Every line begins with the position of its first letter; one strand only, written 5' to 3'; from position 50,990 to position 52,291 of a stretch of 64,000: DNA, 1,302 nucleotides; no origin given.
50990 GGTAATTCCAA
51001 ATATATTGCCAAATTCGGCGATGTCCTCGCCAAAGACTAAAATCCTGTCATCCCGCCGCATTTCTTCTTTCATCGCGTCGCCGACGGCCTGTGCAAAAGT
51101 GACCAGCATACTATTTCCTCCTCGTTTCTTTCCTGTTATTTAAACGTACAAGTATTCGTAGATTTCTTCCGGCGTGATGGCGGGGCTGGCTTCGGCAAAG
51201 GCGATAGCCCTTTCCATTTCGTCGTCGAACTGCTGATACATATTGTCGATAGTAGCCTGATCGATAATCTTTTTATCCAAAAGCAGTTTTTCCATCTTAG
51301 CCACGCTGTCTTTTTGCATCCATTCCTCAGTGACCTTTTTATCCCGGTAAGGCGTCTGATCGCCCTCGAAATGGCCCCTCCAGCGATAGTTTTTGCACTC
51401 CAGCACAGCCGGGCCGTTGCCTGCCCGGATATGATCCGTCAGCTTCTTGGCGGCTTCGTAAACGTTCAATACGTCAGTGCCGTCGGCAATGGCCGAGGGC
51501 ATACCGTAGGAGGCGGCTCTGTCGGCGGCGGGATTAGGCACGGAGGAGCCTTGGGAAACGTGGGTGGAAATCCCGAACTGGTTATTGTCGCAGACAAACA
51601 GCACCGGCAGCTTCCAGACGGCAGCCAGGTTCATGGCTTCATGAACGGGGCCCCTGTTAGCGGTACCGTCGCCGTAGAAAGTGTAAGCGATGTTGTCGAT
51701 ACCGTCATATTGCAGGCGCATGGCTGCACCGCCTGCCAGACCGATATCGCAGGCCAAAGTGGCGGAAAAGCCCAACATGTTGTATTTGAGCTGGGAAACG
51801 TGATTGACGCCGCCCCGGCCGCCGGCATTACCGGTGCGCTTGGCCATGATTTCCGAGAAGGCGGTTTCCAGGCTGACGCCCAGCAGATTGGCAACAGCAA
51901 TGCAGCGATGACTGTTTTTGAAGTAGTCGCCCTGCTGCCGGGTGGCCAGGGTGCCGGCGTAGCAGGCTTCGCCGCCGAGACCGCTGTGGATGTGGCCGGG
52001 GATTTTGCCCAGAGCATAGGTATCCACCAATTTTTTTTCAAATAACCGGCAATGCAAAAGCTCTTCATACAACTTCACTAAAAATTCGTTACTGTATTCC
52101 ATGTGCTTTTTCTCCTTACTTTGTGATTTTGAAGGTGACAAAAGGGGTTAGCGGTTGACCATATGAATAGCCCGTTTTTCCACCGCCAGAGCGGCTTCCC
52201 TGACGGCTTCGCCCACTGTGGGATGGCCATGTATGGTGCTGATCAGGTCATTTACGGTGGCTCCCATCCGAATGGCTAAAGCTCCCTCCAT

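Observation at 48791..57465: Ten-gene catabolic operon coupling a TRAP transporter and an HIBADH-like reductase to an Lpd-E1alpha-E1beta-E2 2-oxoacid dehydrogenase complex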

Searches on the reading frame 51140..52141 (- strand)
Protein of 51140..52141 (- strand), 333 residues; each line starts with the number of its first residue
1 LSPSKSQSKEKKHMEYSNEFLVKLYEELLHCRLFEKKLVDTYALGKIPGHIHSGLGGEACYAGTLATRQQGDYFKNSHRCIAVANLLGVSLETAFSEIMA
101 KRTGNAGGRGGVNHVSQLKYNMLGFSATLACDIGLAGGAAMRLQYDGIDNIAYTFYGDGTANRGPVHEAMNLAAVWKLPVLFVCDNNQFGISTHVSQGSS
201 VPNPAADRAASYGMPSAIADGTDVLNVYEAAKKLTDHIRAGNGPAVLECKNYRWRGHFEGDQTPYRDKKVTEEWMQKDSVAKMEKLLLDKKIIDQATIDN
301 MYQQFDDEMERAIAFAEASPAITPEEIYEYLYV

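Call 4: search_protein_families(library=pfam, proteins=[window:51140-52141:-])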
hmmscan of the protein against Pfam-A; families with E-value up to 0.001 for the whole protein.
window:51140-52141:- (333 aa): 2 families
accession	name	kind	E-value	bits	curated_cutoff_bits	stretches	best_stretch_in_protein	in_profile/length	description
PF00676.26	E1_dh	-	8.9e-64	215.7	22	1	33-324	8-299/300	Dehydrogenase E1 component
PF00456.26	Transketolase_N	-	5.1e-06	26.1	22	1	144-234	139-229/334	Transketolase, thiamine diphosphate binding domain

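Call 5: search_protein_families(library=ncbifam, proteins=[window:51140-52141:-])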
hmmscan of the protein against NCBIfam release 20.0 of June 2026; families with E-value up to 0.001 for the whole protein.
window:51140-52141:- (333 aa): 7 families
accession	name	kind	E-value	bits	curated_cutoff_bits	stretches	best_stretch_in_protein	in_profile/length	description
TIGR03182.1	PDH_E1_alph_y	equivalog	2.6e-82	276.3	393.85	1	19-332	2-314/315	pyruvate dehydrogenase (acetyl-transferring) E1 component subunit alpha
TIGR03181.1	PDH_E1_alph_x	equivalog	2.9e-62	210.5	411.35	1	8-332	13-327/341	pyruvate dehydrogenase (acetyl-transferring) E1 component subunit alpha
NF004559.0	PRK05899.2-5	equivalog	1.3e-09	36.8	488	1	133-277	132-274/627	transketolase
NF008907.0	PRK12270.1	equivalog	1.6e-08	32.8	878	1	155-314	666-829/1241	multifunctional oxoglutarate decarboxylase/oxoglutarate dehydrogenase thiamine pyrophosphate-binding subunit/dihydrolipoyllysine-residue suc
NF006914.0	PRK09404.1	equivalog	1.1e-06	27.2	764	1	163-317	355-512/919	2-oxoglutarate dehydrogenase E1 component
TIGR00239.1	2oxo_dh_E1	equivalog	1.2e-05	23.5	770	1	151-314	347-514/931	2-oxoglutarate dehydrogenase E1 component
TIGR00232.1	tktlase_bact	equivalog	0.00014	20.3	682.25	1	146-233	139-226/654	transketolase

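Call 8: search_solved_structures(query=window:51140-52141:-, max_evalue=1e-10)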
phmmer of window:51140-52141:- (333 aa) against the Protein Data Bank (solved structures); distinct sequences matched with E-value up to 1e-10: 28.
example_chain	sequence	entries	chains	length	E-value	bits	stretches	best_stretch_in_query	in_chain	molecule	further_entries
6cer_A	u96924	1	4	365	8.6e-41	143.6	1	22-332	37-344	Pyruvate dehydrogenase E1 component subunit alpha, somatic form, mitochondrial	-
1ni4_A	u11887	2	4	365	1.2e-40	143.2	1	22-332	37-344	Pyruvate dehydrogenase E1 component: Alpha subunit | Pyruvate dehydrogenase E1 component subunit alpha, somatic form, mitochondrial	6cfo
3exe_A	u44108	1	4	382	1.4e-40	142.9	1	22-332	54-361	Pyruvate dehydrogenase E1 component subunit alpha, somatic form, mitochondrial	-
2ozl_A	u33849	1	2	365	1.6e-40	142.8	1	22-332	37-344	Pyruvate dehydrogenase E1 component alpha subunit, somatic form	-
3exf_A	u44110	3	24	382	2e-40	142.4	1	22-332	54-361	Pyruvate dehydrogenase E1 component subunit alpha, somatic form, mitochondrial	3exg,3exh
3exi_A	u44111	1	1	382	3.6e-40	141.6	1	22-332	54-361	Pyruvate dehydrogenase E1 component subunit alpha, somatic form, mitochondrial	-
1um9_A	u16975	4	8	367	5e-33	118.1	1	16-331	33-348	2-oxo acid dehydrogenase alpha subunit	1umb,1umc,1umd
1w85_A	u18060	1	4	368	1.3e-29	106.8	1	12-321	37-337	PYRUVATE DEHYDROGENASE E1 COMPONENT, ALPHA SUBUNIT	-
3duf_A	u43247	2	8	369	1.4e-29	106.8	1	12-321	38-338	Pyruvate dehydrogenase E1 component subunit alpha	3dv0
1w88_A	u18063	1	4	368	4.9e-29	105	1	12-321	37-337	PYRUVATE DEHYDROGENASE E1 COMPONENT, ALPHA SUBUNIT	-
3dva_A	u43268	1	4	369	6.8e-29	104.5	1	12-321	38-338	Pyruvate dehydrogenase E1 component subunit alpha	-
1x7x_A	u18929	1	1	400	5.5e-24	88.4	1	17-329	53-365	2-oxoisovalerate dehydrogenase alpha subunit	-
1dtw_A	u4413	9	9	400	6.4e-24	88.2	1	17-329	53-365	BRANCHED-CHAIN ALPHA-KETO ACID DEHYDROGENASE ALPHA SUBUNIT | 2-OXOISOVALERATE DEHYDROGENASE ALPHA SUBUNIT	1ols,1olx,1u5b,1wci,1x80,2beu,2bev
1x7w_A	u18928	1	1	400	7.1e-24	88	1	17-329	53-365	2-oxoisovalerate dehydrogenase alpha subunit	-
1x7z_A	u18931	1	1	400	7.2e-24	88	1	17-329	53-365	2-oxoisovalerate dehydrogenase alpha subunit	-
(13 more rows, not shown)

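Call 9: find_homologous_proteins(query=window:51140-52141:-, max_evalue=1e-30)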
Query window:51140-52141:- (333 aa): 4491 proteins with E <= 1e-30 among 8000 candidates; the best 120 are listed.
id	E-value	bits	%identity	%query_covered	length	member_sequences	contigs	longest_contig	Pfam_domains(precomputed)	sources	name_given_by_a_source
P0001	7.4e-205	698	94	96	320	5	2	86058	PF00676.26,PF00456.27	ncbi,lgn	ncbi:MAG: thiamine pyrophosphate-dependent dehydrogenase E1 component subunit alpha [Clostridiales b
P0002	2.2e-161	555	73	96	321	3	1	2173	PF00676.26,PF00456.27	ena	-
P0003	4.0e-145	501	66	96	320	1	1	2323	PF00676.26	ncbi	-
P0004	2.6e-142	492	64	96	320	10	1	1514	PF00676.26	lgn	-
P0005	1.7e-141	489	65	96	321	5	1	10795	PF00676.26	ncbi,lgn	-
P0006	2.4e-140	486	65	96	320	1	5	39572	PF00676.26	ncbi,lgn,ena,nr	ncbi:MAG: thiamine pyrophosphate-dependent dehydrogenase E1 component subunit alpha [Tissierellia ba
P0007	7.7e-136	471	63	96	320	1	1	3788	PF00676.26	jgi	-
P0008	2.0e-135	469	63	96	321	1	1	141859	PF00676.26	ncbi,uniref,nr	ncbi:pyruvate dehydrogenase E1 component alpha subunit [Sedimentibacter acidaminivorans]|uniref:Pyru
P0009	2.8e-134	466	62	96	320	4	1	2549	PF00676.26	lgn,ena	-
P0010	4.9e-133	462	63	96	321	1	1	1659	PF00676.26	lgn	-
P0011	1.0e-132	461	62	96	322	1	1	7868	PF00676.26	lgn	-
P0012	1.5e-132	460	62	96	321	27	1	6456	PF00676.26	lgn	-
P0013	7.0e-132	458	62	96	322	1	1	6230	PF00676.26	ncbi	ncbi:MAG: thiamine pyrophosphate-dependent dehydrogenase E1 component subunit alpha [Sedimentibacter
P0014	3.4e-131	456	61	96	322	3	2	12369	PF00676.26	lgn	-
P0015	4.7e-131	455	60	96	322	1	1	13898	PF00676.26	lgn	-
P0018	5.0e-130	452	61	96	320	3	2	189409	PF00676.26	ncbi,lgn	-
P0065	4.0e-121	422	58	96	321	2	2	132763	PF00676.26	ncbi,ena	-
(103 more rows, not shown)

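Call 10: find_encoding_contigs(protein=P0008, flank=10000, max_places=2)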
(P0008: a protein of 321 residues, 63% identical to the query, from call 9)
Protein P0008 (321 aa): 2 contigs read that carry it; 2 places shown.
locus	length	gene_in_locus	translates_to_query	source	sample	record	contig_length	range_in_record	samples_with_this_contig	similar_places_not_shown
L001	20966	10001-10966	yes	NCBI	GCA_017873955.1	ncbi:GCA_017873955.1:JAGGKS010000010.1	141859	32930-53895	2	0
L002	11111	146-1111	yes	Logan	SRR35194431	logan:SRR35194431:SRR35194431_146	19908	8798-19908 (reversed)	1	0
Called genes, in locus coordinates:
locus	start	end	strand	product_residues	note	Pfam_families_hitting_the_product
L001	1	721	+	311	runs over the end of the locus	PF19912:DUF6385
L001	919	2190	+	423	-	PF13167:GTP-bdg_N, PF16360:GTP-bdg_M, PF00350:Dynamin_N (faint), PF00009:GTP_EFTU (faint), PF01926:MMR_HSR1, PF16897:MMR_HSR1_Xtn (weak)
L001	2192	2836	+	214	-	PF01205:Impact_N, PF09186:DUF1949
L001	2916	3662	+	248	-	PF20772:TACO1_YebC_N, PF01709:Transcrip_reg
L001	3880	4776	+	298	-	PF02899:Phage_int_SAM_1 (weak), PF13495:Phage_int_SAM_4 (weak), PF00589:Phage_integrase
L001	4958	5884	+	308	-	-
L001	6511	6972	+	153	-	-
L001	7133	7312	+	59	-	-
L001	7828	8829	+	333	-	PF00704:Glyco_hydro_18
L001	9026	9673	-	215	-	PF00027:cNMP_binding, PF13545:HTH_Crp_2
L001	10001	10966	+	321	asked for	PF00676:E1_dh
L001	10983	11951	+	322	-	PF02779:Transket_pyr, PF02780:Transketolase_C, PF17147:PFOR_II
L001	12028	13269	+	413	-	PF00364:Biotin_lipoyl, PF02817:E3_binding, PF00198:2-oxoacid_dh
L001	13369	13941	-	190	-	PF02659:Mntp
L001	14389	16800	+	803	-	PF00133:tRNA-synt_1, PF09334:tRNA-synt_1g, PF13603:tRNA-synt_1_2, PF00133:tRNA-synt_1, PF08264:Anticodon_1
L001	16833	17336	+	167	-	PF01590:GAF, PF13185:GAF_2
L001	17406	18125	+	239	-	PF14344:DUF4397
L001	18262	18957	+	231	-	PF01177:Asp_Glu_race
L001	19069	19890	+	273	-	PF09182:PuR_N, PF00156:Pribosyltran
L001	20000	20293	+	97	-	PF04026:SpoVG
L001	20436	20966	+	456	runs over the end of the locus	PF00483:NTP_transferase, PF01128:IspD (weak), PF02348:CTP_transf_3 (weak), PF12804:NTP_transf_3, PF25084:LbH_EIF2B, PF00132:Hexapep, PF25087:GMPPB_C (weak)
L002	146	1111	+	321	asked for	PF00676:E1_dh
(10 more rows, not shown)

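Call 11: find_encoding_contigs(protein=P0018, flank=10000, max_places=2)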
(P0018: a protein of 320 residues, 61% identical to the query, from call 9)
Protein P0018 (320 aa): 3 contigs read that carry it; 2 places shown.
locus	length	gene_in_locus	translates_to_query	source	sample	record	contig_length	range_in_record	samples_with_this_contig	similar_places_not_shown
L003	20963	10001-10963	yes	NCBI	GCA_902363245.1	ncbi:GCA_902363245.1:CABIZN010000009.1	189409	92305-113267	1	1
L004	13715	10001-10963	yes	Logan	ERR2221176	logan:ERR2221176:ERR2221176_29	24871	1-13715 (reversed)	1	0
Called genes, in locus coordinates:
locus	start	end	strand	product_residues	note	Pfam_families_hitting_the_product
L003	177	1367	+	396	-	PF01996:F420_ligase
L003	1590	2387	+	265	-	PF09339:HTH_IclR, PF01614:IclR_C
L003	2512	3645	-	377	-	-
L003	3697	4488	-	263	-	PF01177:Asp_Glu_race (faint)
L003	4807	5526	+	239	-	PF00392:GntR, PF07729:FCD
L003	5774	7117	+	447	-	PF00202:Aminotran_3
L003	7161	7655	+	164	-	PF04290:DctQ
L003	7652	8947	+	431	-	PF06808:DctM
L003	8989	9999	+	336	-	PF03480:DctP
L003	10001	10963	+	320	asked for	PF00676:E1_dh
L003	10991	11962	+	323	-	PF02779:Transket_pyr, PF02780:Transketolase_C, PF17147:PFOR_II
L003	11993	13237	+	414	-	PF00364:Biotin_lipoyl, PF25997:BSH_YhbJ (weak), PF02817:E3_binding, PF00198:2-oxoacid_dh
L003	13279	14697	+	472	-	PF00890:FAD_binding_2 (weak), PF01134:GIDA, PF07992:Pyr_redox_2, PF12831:FAD_oxidored, PF13450:NAD_binding_8 (weak), PF13738:Pyr_redox_3, PF00070:Pyr_redox, PF02852:Pyr_redox_dim, +5 more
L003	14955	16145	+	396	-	PF01464:SLT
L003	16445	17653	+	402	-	PF14659:Phage_int_SAM_3 (weak), PF00589:Phage_integrase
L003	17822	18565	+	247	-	PF04555:XhoI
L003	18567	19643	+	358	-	PF01555:N6_N4_Mtase, PF01170:UPF0020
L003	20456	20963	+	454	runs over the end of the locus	PF01554:MatE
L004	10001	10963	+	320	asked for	PF00676:E1_dh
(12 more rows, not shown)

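Call 12: find_encoding_contigs(protein=P0006, flank=10000, max_places=2)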
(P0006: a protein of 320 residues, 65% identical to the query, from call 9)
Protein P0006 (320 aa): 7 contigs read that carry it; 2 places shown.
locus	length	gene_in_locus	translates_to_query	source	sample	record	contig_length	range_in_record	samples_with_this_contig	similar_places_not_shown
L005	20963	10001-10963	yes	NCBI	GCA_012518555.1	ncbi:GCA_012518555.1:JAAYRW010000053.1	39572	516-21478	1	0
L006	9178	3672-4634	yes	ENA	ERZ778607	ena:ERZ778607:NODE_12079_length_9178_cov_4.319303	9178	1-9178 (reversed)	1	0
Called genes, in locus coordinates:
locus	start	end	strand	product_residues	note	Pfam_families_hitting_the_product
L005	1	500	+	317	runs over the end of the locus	PF00676:E1_dh, PF00456:Transketolase_N (weak), PF02775:TPP_enzyme_C (weak)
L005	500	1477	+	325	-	PF02779:Transket_pyr, PF02780:Transketolase_C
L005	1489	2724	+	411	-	PF00364:Biotin_lipoyl, PF02817:E3_binding, PF00198:2-oxoacid_dh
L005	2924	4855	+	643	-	PF00989:PAS, PF08448:PAS_4, PF13426:PAS_9, PF00158:Sigma54_activat, PF14532:Sigma54_activ_2, PF07728:AAA_5, PF25601:AAA_lid_14, PF02954:HTH_8, +4 more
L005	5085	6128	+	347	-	PF03480:DctP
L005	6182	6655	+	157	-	PF04290:DctQ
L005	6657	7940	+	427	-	PF03600:CitMHS (faint), PF03606:DcuC (faint), PF06808:DctM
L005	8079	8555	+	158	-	PF03479:PCC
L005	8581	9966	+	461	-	PF00890:FAD_binding_2 (weak), PF01134:GIDA, PF01266:DAO (faint), PF07992:Pyr_redox_2, PF12831:FAD_oxidored, PF13738:Pyr_redox_3, PF00070:Pyr_redox, PF02852:Pyr_redox_dim, +2 more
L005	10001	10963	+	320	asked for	PF00676:E1_dh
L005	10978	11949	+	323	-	PF02779:Transket_pyr, PF02780:Transketolase_C, PF17147:PFOR_II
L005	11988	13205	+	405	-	PF00364:Biotin_lipoyl, PF25997:BSH_YhbJ (weak), PF02817:E3_binding, PF00198:2-oxoacid_dh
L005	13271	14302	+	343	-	PF08240:ADH_N, PF16912:Glu_dehyd_C, PF00107:ADH_zinc_N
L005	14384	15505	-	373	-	PF13487:HD_5, PF01966:HD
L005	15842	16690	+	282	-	-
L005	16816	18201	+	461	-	PF02900:LigB, PF01871:AMMECR1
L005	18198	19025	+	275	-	PF04055:Radical_SAM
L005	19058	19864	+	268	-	PF04018:VCA0040-like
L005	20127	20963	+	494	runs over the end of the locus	PF02554:CstA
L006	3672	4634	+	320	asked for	PF00676:E1_dh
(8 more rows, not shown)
